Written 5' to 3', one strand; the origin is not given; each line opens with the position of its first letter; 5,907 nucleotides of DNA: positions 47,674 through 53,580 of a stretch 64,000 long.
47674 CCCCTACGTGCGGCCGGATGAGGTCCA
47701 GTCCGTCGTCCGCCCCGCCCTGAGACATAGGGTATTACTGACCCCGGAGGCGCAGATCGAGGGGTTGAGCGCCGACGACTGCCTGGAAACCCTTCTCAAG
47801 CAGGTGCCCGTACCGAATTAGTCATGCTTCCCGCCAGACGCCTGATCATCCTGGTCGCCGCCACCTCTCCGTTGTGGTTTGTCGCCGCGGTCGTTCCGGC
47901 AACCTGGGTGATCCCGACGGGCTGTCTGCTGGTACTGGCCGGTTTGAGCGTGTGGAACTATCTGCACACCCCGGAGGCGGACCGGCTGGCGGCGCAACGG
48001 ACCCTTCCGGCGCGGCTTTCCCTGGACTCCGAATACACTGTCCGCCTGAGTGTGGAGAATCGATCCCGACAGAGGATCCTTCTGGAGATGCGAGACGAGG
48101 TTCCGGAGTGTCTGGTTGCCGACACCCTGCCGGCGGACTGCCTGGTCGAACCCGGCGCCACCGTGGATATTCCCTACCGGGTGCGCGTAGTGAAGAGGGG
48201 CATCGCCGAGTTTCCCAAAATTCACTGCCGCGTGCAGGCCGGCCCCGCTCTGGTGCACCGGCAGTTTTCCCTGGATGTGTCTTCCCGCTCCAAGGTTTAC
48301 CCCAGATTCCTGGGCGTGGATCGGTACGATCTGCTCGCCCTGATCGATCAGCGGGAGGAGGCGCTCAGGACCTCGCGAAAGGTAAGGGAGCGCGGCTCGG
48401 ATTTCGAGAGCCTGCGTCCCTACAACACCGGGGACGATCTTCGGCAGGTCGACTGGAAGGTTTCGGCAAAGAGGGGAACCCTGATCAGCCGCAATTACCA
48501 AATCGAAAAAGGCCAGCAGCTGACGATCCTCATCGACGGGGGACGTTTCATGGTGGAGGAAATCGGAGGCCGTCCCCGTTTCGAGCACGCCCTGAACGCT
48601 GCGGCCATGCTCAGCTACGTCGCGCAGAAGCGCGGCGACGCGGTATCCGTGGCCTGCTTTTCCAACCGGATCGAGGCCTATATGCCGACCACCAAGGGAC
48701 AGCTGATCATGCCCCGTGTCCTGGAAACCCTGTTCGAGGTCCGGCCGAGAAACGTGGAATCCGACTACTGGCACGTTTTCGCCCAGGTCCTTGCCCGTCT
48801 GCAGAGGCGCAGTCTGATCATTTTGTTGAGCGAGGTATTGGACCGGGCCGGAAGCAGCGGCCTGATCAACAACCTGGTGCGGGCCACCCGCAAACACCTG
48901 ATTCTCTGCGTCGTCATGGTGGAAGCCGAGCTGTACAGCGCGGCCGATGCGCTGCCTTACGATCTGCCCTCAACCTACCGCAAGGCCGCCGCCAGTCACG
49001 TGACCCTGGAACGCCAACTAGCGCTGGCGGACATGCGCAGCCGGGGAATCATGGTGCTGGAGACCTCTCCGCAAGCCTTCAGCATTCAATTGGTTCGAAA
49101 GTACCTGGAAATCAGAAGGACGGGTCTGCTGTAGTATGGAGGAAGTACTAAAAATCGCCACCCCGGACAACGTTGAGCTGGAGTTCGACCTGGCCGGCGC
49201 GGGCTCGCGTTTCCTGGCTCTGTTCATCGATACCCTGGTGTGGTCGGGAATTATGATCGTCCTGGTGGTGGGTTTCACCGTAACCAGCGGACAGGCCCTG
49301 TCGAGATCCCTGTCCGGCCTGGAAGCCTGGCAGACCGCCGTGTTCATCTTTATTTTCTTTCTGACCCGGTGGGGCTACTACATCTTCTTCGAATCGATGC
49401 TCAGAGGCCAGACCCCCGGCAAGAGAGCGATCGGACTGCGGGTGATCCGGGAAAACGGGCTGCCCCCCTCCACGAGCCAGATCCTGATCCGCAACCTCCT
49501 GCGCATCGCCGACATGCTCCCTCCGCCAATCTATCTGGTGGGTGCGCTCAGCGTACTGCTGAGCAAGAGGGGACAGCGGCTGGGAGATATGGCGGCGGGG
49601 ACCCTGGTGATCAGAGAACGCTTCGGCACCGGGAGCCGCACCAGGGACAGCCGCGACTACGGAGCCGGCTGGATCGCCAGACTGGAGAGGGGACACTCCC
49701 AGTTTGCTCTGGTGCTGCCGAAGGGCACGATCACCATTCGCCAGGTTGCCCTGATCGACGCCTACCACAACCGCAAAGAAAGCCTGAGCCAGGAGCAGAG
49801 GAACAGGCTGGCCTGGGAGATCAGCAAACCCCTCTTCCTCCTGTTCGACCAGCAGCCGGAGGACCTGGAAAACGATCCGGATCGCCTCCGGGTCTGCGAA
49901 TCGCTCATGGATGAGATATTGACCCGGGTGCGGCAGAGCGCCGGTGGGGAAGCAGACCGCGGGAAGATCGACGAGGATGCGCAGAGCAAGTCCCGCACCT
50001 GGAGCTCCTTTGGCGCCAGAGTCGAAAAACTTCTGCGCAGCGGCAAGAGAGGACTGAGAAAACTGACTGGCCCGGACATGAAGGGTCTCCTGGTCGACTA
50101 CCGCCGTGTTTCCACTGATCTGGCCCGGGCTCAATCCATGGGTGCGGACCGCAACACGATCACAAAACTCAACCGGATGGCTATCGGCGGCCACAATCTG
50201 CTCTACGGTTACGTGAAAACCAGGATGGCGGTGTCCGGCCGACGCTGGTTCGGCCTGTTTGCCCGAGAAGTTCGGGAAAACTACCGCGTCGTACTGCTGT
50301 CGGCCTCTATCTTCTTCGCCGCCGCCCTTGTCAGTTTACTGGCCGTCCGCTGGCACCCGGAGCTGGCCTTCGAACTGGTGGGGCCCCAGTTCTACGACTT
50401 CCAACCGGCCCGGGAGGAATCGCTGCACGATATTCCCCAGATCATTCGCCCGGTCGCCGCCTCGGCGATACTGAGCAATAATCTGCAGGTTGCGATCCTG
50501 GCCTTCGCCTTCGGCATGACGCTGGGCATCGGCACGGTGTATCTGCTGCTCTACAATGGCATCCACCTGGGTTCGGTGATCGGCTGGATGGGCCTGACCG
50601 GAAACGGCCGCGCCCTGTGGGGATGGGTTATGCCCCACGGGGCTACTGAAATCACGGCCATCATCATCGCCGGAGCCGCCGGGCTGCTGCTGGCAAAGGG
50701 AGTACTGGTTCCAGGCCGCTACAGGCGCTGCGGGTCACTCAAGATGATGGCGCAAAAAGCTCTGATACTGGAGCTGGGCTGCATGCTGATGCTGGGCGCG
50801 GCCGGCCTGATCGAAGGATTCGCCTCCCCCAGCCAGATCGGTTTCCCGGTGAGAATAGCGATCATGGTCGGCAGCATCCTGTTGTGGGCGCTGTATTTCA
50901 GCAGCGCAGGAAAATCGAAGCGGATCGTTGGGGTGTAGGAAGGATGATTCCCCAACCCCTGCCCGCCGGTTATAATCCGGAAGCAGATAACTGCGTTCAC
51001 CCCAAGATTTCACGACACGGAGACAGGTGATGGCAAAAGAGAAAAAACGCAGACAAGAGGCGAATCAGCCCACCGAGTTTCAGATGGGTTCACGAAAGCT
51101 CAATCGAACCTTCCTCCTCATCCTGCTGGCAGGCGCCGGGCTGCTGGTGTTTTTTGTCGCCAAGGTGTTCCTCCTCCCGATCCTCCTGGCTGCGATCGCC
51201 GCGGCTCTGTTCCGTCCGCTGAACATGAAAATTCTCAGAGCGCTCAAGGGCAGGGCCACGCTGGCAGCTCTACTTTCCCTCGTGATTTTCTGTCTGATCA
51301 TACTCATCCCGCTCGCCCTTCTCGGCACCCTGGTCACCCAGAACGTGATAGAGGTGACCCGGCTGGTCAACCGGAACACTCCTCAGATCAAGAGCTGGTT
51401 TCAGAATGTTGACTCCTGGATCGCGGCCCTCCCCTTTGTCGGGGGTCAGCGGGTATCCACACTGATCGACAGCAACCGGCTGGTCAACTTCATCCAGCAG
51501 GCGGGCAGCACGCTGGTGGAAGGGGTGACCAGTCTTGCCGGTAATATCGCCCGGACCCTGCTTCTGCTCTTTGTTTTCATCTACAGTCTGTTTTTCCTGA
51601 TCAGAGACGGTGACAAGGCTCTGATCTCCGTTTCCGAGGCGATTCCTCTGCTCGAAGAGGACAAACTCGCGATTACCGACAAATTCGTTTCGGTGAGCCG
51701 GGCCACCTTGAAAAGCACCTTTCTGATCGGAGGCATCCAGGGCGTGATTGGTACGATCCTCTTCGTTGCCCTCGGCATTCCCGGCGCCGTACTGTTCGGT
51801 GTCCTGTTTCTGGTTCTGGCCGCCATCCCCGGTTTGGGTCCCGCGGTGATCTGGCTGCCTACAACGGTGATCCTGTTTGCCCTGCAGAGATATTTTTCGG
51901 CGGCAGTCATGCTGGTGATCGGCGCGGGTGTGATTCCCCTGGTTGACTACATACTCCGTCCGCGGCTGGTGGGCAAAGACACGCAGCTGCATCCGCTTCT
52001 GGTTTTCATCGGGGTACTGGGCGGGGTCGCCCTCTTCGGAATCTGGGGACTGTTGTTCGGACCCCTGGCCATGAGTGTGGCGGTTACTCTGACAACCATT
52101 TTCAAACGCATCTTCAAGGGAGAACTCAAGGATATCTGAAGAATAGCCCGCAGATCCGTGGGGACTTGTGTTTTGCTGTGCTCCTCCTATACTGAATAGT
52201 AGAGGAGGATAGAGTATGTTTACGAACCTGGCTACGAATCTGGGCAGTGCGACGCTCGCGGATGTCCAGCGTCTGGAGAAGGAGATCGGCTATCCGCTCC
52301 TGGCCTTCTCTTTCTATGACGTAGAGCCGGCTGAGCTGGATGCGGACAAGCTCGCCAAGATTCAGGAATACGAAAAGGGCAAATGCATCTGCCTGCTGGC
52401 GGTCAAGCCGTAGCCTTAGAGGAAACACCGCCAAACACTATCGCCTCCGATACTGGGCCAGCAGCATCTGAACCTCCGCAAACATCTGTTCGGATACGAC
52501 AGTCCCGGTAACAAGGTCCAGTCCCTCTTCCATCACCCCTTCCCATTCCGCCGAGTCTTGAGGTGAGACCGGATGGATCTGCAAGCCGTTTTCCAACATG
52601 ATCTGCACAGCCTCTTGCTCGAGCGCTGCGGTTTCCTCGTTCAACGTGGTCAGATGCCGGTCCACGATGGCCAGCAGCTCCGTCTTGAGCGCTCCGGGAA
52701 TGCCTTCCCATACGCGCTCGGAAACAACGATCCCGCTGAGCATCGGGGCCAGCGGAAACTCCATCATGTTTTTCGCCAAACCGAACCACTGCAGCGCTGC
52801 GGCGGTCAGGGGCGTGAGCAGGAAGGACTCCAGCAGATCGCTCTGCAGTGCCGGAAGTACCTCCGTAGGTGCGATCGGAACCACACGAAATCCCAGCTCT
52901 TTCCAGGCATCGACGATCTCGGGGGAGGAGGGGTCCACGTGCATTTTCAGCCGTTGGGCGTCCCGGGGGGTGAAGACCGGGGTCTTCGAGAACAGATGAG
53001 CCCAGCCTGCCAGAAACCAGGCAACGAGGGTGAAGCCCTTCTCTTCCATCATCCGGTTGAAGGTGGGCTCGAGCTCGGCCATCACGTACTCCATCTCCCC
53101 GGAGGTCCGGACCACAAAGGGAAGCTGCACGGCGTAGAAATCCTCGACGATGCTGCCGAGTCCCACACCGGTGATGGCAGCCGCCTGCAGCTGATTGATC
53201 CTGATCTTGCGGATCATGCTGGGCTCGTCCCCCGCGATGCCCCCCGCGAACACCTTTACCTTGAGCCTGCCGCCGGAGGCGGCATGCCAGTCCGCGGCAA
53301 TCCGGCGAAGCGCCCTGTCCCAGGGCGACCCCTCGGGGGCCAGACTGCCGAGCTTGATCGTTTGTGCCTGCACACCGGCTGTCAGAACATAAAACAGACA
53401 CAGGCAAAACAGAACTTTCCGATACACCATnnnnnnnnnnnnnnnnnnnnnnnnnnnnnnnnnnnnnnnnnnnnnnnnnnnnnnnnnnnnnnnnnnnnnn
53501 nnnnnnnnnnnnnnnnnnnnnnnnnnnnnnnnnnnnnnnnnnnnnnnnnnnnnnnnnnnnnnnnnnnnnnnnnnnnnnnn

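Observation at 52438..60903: Self-contained sigma54 regulon: kinase/activator pair between two outward-facing sigma54 promoters with matching enhancer sites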

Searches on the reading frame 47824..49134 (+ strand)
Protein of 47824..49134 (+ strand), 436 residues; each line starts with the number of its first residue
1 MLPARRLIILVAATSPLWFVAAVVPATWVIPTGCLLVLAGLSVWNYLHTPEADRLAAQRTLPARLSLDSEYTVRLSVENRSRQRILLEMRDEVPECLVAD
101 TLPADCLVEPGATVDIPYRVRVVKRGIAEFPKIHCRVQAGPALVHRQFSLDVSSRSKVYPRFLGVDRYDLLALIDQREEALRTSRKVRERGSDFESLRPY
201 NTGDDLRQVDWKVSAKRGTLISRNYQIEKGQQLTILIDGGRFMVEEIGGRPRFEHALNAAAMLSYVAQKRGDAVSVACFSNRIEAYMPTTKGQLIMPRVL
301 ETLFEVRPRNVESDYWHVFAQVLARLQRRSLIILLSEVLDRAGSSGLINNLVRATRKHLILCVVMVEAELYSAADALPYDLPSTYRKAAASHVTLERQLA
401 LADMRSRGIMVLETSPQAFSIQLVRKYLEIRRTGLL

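Call 45: search_protein_families(library=pfam, proteins=[window:47824-49134:+], max_evalue=0.00001)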
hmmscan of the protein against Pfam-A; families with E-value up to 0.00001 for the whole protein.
window:47824-49134:+ (436 aa): 1 family
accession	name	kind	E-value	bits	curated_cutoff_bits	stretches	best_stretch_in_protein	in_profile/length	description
PF01882.25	DUF58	-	3.4e-25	89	23.4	1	197-367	2-170/216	Protein of unknown function DUF58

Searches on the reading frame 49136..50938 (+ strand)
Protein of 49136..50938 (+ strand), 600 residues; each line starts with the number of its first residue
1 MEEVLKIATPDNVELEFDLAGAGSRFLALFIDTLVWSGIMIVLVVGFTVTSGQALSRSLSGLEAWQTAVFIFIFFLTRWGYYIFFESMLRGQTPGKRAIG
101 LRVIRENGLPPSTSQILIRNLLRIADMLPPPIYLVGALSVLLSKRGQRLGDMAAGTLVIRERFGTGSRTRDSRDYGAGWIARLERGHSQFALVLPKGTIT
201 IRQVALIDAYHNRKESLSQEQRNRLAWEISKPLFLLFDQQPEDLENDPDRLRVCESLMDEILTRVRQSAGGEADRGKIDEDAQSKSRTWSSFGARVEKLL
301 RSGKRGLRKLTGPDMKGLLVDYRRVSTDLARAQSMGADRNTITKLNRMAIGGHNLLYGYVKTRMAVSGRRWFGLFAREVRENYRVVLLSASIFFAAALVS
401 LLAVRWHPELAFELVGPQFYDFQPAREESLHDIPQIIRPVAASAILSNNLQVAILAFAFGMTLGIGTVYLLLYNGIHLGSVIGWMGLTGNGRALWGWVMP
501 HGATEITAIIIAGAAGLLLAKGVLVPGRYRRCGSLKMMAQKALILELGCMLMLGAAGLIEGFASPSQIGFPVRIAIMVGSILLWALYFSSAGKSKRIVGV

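Call 4: search_protein_families(library=pfam, proteins=[window:49136-50938:+])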
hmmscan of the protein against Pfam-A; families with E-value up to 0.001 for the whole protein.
window:49136-50938:+ (600 aa): 2 families
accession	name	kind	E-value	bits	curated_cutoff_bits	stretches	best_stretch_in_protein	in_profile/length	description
PF01944.22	SpoIIM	-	2.2e-30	106.2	26.9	1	390-565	7-163/163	Stage II sporulation protein M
PF06271.18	RDD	-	2.9e-22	79.9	24.1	1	19-155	1-137/137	RDD family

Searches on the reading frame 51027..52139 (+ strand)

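Call 4: search_protein_families(library=pfam, proteins=[window:51027-52139:+])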
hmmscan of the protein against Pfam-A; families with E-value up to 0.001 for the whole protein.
window:51027-52139:+ (370 aa): 1 family
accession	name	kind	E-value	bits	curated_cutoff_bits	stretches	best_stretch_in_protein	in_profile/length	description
PF01594.21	AI-2E_transport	-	2e-43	149.3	34.3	1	29-356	4-323/327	AI-2E family transporter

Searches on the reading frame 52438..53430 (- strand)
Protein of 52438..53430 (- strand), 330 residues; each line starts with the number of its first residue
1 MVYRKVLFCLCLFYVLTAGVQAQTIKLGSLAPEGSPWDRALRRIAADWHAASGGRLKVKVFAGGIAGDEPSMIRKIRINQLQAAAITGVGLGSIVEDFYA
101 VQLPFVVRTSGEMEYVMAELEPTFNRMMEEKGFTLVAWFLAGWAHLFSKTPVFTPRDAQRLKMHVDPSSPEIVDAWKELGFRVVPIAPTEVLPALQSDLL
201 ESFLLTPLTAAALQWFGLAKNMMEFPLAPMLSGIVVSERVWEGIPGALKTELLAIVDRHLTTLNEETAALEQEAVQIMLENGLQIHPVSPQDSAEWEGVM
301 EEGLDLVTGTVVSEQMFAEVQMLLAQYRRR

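Call 4: search_protein_families(library=pfam, proteins=[window:52438-53430:-])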
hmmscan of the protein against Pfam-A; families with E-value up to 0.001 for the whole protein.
window:52438-53430:- (330 aa): 1 family
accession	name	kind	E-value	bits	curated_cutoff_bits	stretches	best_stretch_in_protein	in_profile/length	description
PF03480.18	DctP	-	3.6e-37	128.7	23.4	1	28-302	2-277/286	Bacterial extracellular solute-binding protein, family 7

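Call 10: search_protein_families(library=ncbifam, proteins=[window:52438-53430:-], max_evalue=0.01)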
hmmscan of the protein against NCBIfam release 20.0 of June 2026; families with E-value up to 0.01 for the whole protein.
window:52438-53430:- (330 aa): 2 families
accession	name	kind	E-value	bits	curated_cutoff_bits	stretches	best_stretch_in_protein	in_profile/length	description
NF037995.1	TRAP_S1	subfamily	8e-78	261.5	50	1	26-296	1-271/271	TRAP transporter substrate-binding protein DctP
TIGR00787.1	dctP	subfamily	2e-17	63.5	175.05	1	31-274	5-249/257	DctP family TRAP transporter solute-binding subunit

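Call 60: search_solved_structures(query=window:52438-53430:-, max_evalue=0.00001)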
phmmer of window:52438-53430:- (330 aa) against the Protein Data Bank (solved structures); distinct sequences matched with E-value up to 0.00001: 48.
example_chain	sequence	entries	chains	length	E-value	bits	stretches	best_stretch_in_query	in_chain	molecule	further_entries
3u65_B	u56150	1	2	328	7.9e-25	91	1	24-298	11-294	Tp33 protein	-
4di3_D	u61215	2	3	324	1e-24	90.7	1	24-298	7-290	TatP(T) (Tp0957)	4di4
4ng7_A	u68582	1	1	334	4.2e-22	82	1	8-289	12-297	TRAP periplasmic solute binding protein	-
4x04_A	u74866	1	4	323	1.8e-20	76.7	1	22-289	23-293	solute binding protein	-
4p47_A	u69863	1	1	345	1.4e-16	63.9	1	15-322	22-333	TRAP dicarboxylate transporter, DctP subunit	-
4n15_A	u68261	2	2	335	7.5e-16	61.5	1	13-301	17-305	TRAP dicarboxylate transporter, DctP subunit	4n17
4nq8_A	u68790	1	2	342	8.2e-16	61.4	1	18-288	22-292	Putative periplasmic substrate-binding transport protein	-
4ln5_A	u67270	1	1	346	8.4e-16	61.4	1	13-301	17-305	TRAP dicarboxylate transporter, DctP subunit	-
4xfe_A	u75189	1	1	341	9.3e-16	61.2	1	4-242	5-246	TRAP dicarboxylate transporter subunit DctP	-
4pf8_A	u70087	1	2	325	1.2e-15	60.9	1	46-292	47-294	TRAP-T family transporter, DctP (Periplasmic binding) subunit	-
4pc9_A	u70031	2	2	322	1.2e-15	60.8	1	19-202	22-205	C4-dicarboxylate transport system, substrate-binding protein, putative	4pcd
4pfr_A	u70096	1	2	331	7.7e-15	58.2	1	49-299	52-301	TRAP dicarboxylate transporter, DctP subunit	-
4n8y_A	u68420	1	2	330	8.4e-15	58.1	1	22-244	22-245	Putative TRAP-type C4-dicarboxylate transport system, binding periplasmic protein (DctP su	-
4p1l_A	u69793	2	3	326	1.4e-13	54.1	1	30-201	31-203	TRAP dicarboxylate transporter, DctP subunit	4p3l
4ovs_A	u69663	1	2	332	2.2e-12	50.1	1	24-303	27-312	TRAP dicarboxylate transporter, DctP subunit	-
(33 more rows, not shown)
